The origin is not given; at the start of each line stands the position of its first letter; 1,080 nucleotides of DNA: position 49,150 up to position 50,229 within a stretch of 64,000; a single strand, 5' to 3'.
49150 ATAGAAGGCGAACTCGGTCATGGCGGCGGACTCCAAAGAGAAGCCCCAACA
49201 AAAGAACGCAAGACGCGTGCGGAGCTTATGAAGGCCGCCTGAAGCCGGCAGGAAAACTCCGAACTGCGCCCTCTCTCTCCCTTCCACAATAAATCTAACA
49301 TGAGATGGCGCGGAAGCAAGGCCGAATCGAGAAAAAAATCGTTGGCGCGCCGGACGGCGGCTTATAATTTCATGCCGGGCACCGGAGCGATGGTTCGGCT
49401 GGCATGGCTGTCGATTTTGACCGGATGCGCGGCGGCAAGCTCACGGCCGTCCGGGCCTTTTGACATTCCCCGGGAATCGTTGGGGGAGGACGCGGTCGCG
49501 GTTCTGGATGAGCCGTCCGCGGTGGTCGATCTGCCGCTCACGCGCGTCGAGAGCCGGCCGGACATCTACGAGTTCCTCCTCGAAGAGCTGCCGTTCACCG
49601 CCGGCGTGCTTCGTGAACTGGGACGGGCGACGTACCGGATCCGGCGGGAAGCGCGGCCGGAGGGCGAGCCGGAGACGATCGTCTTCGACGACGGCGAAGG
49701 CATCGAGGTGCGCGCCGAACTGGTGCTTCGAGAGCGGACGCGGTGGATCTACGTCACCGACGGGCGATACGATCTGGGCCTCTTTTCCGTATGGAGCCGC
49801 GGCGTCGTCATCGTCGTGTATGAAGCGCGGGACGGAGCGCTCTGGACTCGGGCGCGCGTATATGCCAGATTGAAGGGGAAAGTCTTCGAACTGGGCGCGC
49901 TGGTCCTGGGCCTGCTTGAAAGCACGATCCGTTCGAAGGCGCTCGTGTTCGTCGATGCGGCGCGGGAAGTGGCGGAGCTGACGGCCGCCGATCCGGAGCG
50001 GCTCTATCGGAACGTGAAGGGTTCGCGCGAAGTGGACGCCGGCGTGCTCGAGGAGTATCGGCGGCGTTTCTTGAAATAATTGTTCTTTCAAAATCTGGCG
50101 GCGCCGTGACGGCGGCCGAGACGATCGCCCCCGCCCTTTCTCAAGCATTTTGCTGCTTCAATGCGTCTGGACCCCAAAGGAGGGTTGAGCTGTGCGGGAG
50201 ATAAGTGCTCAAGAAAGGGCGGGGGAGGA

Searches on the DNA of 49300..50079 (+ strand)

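Call 31: search_rna_families(sources=[L036, L037, L038, L039, L040, L041], threshold=gathering)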
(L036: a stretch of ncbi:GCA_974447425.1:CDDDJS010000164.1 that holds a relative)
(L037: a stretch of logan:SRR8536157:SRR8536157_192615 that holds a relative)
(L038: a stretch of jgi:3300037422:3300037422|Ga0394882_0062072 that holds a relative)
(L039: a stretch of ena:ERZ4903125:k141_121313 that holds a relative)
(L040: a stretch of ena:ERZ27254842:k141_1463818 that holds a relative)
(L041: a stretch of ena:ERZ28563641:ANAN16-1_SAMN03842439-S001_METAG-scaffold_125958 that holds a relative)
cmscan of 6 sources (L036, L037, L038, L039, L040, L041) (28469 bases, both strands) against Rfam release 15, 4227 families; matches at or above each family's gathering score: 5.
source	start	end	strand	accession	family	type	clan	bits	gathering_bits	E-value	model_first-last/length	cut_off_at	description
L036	4895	5381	+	RF00010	RNaseP_bact_a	Gene; ribozyme;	CL00002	227.9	100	4.5e-73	1-367/367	no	Bacterial RNase P class A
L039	3607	4035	+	RF00010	RNaseP_bact_a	Gene; ribozyme;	CL00002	183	100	7.4e-58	1-367/367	no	Bacterial RNase P class A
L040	1871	2299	+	RF00010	RNaseP_bact_a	Gene; ribozyme;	CL00002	183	100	7.4e-58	1-367/367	no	Bacterial RNase P class A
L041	1624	2052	+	RF00010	RNaseP_bact_a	Gene; ribozyme;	CL00002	183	100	7.4e-58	1-367/367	no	Bacterial RNase P class A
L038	4913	5405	+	RF00010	RNaseP_bact_a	Gene; ribozyme;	CL00002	168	100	9e-53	1-367/367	no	Bacterial RNase P class A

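Call 64: search_with_rna_model(model_id=R1, sources=[L001, L002, L003, L004, L005, L006, L007, L008, L009, L010, L011, L012, L013, L014, L015, L016, L017, L018, L019, L020, L021, L022, L023, L024, L025, L026, L027, L028, L029, L030, L031, L032, L033, L034, L035, L036, L038, L039], max_evalue=0.1)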
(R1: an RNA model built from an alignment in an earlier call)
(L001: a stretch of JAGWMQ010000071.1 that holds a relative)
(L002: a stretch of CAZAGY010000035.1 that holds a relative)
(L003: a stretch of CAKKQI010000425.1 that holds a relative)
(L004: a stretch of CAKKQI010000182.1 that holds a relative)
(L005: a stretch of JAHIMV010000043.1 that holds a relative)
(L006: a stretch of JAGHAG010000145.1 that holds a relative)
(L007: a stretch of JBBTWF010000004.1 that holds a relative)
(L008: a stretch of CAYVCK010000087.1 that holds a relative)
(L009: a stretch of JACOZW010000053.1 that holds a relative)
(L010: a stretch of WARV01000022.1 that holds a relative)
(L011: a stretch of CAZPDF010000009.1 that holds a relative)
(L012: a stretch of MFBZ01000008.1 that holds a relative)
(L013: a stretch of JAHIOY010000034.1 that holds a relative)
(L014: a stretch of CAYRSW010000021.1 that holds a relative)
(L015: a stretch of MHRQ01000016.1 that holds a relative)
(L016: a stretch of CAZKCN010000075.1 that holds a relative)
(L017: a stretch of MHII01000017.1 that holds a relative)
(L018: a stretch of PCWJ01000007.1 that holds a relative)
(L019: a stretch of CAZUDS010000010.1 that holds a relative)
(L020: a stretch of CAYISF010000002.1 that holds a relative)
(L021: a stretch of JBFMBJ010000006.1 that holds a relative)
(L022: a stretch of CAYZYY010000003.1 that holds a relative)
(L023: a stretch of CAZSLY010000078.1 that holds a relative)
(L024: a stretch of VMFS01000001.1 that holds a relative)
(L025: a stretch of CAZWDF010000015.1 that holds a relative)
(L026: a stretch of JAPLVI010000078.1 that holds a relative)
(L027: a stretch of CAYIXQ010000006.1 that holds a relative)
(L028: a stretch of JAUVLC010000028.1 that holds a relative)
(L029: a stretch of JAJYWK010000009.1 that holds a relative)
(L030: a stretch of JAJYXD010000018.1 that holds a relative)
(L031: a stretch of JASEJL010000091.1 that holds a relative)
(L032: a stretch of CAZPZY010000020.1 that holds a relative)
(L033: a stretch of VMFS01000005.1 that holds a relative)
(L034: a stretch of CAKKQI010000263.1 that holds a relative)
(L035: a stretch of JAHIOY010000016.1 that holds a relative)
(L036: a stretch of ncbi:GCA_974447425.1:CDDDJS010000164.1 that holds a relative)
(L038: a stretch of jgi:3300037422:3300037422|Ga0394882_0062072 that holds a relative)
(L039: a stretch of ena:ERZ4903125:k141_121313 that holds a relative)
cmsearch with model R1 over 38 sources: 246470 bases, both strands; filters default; matches with E-value up to 0.1: 78.
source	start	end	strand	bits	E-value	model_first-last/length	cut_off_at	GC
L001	2071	2165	+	76.2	1e-14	1-95/95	no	0.62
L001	1810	1903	+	64.4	4.8e-12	1-95/95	no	0.55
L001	1655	1748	+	59.2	7.2e-11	1-95/95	no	0.6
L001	2071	2165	-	56.7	2.7e-10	1-95/95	no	0.62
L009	7004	7099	+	56.2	3.4e-10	1-95/95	no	0.39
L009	7004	7099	-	52.9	1.9e-09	1-95/95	no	0.39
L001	1523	1616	+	51.5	4.1e-09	1-95/95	no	0.57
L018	757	853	+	50.7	6.2e-09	1-95/95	no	0.35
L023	2334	2429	+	50.5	6.9e-09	1-95/95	no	0.36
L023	2334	2429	-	50.1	8.5e-09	1-95/95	no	0.36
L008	7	104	-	49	1.5e-08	1-95/95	no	0.4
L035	7656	7753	+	48.8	1.6e-08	1-95/95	no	0.37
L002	3419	3516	+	48.3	2.2e-08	1-95/95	no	0.33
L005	7766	7861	-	47.3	3.6e-08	1-95/95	no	0.39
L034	1181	1276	-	46.7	4.9e-08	1-95/95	no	0.48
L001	1810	1903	-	46.5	5.5e-08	1-95/95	no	0.55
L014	63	161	+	46.3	6.3e-08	1-95/95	no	0.42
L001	1523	1616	-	45.7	8.5e-08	1-95/95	no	0.57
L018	757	853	-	45.5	9.5e-08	1-95/95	no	0.35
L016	300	396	+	44.9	1.3e-07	1-95/95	no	0.45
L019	3344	3440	+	44.1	1.9e-07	1-95/95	no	0.39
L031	345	446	-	43.1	3.2e-07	1-95/95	no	0.34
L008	7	104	+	42.5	4.5e-07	1-95/95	no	0.4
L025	1017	1112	+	42.4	4.8e-07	1-95/95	no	0.42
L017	1035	1132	+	41.5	7.7e-07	1-95/95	no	0.4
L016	300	396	-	41.4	8.1e-07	1-95/95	no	0.45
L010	1336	1427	+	41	9.6e-07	1-95/95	no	0.38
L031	345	446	+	40.7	1.2e-06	1-95/95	no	0.34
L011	5186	5291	+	40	1.7e-06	1-95/95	no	0.44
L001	1655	1748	-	39.1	2.7e-06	1-95/95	no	0.6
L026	3045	3140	+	39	2.8e-06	1-95/95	no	0.36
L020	1355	1452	+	38.6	3.5e-06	1-95/95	no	0.34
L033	7018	7127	+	38.6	3.5e-06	1-95/95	no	0.55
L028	5977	6077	+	38.5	3.6e-06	1-95/95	no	0.33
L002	3419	3516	-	38.2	4.3e-06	1-95/95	no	0.33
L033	7018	7127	-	37.8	5.3e-06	1-95/95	no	0.55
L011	5186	5291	-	37.8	5.3e-06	1-95/95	no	0.44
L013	5919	6008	-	37.7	5.5e-06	1-95/95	no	0.37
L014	63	161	-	37.4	6.4e-06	1-95/95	no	0.42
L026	3045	3140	-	37.2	7.4e-06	1-95/95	no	0.36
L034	1181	1276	+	37.1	7.6e-06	1-95/95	no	0.48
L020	1355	1452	-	37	7.8e-06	1-95/95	no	0.34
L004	54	149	-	36.3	1.1e-05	1-95/95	no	0.43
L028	5977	6077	-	36.3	1.2e-05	1-95/95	no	0.33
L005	7766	7861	+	36.1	1.3e-05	1-95/95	no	0.39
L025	1017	1112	-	35.7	1.5e-05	1-95/95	no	0.42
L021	2756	2852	-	35.6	1.7e-05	1-95/95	no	0.34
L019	3344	3440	-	35.4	1.9e-05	1-95/95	no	0.39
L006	1354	1454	+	35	2.3e-05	1-95/95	no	0.37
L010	1336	1427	-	34.9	2.4e-05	1-95/95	no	0.38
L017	1035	1132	-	34.9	2.4e-05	1-95/95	no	0.4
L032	646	752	-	34.8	2.5e-05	1-95/95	no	0.53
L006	1354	1454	-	34.3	3.3e-05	1-95/95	no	0.37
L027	2277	2382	+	33.7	4.4e-05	1-95/95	no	0.53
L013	5919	6008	+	33.7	4.4e-05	1-95/95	no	0.37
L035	7656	7753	-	33.5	5e-05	1-95/95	no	0.37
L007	5617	5711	+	33.4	5.3e-05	1-95/95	no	0.27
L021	2756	2852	+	33.3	5.5e-05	1-95/95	no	0.34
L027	2277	2382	-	33.1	6e-05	1-95/95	no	0.53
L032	646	752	+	32.5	8.2e-05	1-95/95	no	0.53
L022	2759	2857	+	32.1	0.0001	1-95/95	no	0.31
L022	2759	2857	-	32.1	0.0001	1-95/95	no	0.31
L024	4363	4472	-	31.8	0.00012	1-95/95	no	0.51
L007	5617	5711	-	31.6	0.00013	1-95/95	no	0.27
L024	4363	4472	+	31.1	0.00017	1-95/95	no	0.51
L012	2256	2350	+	30.8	0.00021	1-95/95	no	0.37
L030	1785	1881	+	30.4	0.00025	1-95/95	no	0.37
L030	1785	1881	-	29.8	0.00035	1-95/95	no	0.37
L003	3718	3812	-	29.6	0.00039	1-95/95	no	0.54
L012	2256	2350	-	29.5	0.0004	1-95/95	no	0.37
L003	3718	3812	+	28.8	0.00058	1-95/95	no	0.54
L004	54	149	+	28.8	0.00059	1-95/95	no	0.43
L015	7478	7572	+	27.7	0.001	1-95/95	no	0.46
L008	760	858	+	26.4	0.002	1-95/95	no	0.36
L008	760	858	-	25.7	0.0029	1-95/95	no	0.36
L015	7479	7571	-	25.3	0.0036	1-95/95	no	0.47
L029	2512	2617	-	25.2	0.0038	1-95/95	no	0.58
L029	2512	2617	+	22.5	0.016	1-95/95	no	0.58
